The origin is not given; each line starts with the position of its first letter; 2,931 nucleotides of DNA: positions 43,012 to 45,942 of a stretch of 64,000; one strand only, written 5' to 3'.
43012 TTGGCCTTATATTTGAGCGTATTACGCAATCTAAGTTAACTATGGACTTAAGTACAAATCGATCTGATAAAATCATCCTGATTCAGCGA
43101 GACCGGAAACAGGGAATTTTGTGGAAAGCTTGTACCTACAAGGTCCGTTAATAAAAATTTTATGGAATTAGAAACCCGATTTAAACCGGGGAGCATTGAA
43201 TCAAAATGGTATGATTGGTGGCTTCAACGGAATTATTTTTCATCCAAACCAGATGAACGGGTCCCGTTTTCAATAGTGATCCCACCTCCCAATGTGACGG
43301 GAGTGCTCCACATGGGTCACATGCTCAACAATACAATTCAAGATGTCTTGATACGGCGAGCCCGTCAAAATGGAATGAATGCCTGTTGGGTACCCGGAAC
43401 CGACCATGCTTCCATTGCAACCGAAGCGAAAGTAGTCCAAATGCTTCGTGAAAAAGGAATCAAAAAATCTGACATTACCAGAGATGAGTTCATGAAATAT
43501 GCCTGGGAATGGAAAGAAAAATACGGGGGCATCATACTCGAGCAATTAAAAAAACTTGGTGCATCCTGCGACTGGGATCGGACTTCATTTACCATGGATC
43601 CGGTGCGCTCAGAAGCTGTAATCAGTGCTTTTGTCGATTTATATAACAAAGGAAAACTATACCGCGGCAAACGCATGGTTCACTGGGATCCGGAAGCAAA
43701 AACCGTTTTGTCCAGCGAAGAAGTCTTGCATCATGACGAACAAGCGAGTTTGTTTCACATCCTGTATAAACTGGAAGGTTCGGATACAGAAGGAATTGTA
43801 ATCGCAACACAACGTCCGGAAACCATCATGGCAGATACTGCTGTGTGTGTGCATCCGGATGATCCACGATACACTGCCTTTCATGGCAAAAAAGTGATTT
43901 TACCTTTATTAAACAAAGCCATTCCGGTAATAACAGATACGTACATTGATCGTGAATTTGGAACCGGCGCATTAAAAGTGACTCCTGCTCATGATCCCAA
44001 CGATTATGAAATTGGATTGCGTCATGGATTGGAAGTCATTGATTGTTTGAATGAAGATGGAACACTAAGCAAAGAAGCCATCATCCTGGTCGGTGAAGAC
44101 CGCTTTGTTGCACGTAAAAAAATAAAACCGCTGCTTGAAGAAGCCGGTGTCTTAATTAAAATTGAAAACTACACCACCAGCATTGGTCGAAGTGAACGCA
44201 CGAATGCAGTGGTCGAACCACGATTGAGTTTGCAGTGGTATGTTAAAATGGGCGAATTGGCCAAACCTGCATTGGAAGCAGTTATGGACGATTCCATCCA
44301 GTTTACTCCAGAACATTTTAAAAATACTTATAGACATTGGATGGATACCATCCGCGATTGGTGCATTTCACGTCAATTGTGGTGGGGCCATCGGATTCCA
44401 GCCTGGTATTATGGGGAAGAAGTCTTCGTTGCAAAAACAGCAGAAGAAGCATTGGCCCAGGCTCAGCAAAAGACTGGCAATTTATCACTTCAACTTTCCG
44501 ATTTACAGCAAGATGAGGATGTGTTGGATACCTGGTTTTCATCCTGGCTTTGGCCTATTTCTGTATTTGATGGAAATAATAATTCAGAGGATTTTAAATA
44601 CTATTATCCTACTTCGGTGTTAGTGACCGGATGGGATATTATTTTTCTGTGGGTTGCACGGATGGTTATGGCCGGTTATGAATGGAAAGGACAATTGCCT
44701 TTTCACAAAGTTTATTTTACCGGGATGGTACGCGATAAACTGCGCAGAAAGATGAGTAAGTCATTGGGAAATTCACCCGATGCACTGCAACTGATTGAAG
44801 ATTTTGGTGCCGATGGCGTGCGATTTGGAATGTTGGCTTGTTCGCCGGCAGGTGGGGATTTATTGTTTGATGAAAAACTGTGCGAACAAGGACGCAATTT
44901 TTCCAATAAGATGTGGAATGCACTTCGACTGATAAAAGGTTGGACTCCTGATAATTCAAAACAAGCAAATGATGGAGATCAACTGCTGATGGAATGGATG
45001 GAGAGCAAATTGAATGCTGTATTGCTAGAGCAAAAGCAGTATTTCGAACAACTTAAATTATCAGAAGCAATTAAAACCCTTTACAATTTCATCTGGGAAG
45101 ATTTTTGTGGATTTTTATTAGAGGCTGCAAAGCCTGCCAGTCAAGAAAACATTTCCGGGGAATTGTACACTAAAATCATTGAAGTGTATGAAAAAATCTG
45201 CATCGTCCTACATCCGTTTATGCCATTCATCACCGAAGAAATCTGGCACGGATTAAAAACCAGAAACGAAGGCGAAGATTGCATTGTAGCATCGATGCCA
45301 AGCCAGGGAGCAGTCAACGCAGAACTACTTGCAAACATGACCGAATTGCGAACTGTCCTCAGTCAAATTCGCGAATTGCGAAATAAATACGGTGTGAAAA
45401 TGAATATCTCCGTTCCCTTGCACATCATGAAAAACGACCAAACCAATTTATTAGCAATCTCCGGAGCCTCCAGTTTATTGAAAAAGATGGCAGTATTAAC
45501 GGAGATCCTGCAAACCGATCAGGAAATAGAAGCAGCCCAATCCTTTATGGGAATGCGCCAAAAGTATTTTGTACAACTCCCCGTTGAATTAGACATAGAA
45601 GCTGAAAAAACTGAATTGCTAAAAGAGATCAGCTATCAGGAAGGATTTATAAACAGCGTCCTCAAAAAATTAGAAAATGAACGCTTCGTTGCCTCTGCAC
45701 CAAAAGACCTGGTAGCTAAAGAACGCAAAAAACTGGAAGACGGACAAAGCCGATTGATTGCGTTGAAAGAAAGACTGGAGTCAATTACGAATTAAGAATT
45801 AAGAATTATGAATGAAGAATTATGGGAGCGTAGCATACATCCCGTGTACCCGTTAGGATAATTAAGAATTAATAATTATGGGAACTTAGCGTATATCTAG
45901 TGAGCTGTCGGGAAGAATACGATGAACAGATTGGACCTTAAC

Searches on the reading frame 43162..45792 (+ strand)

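Call 80: search_protein_families(library=pfam, proteins=[window:43162-45792:+], max_evalue=0.00001)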
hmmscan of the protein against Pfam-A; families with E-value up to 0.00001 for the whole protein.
window:43162-45792:+ (877 aa): 5 families
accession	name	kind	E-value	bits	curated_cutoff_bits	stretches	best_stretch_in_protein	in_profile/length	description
PF00133.28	tRNA-synt_1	-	1.4e-126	423.1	22.7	1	15-567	1-411/414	tRNA synthetases class I (I, L, M and V)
PF08264.19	Anticodon_1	-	7.3e-29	101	25.1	1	611-752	2-145/148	Anticodon-binding domain of tRNA ligase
PF09334.17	tRNA-synt_1g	-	4.3e-16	59.1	20.1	1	43-188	8-135/391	tRNA synthetases class I (M)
PF10458.14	Val_tRNA-synt_C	-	2.3e-10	41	25.9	1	811-875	1-65/66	Valyl tRNA synthetase tRNA binding arm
PF13603.12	tRNA-synt_1_2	-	1.9e-08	34.5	25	1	240-300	84-144/185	Leucyl-tRNA synthetase, editing domain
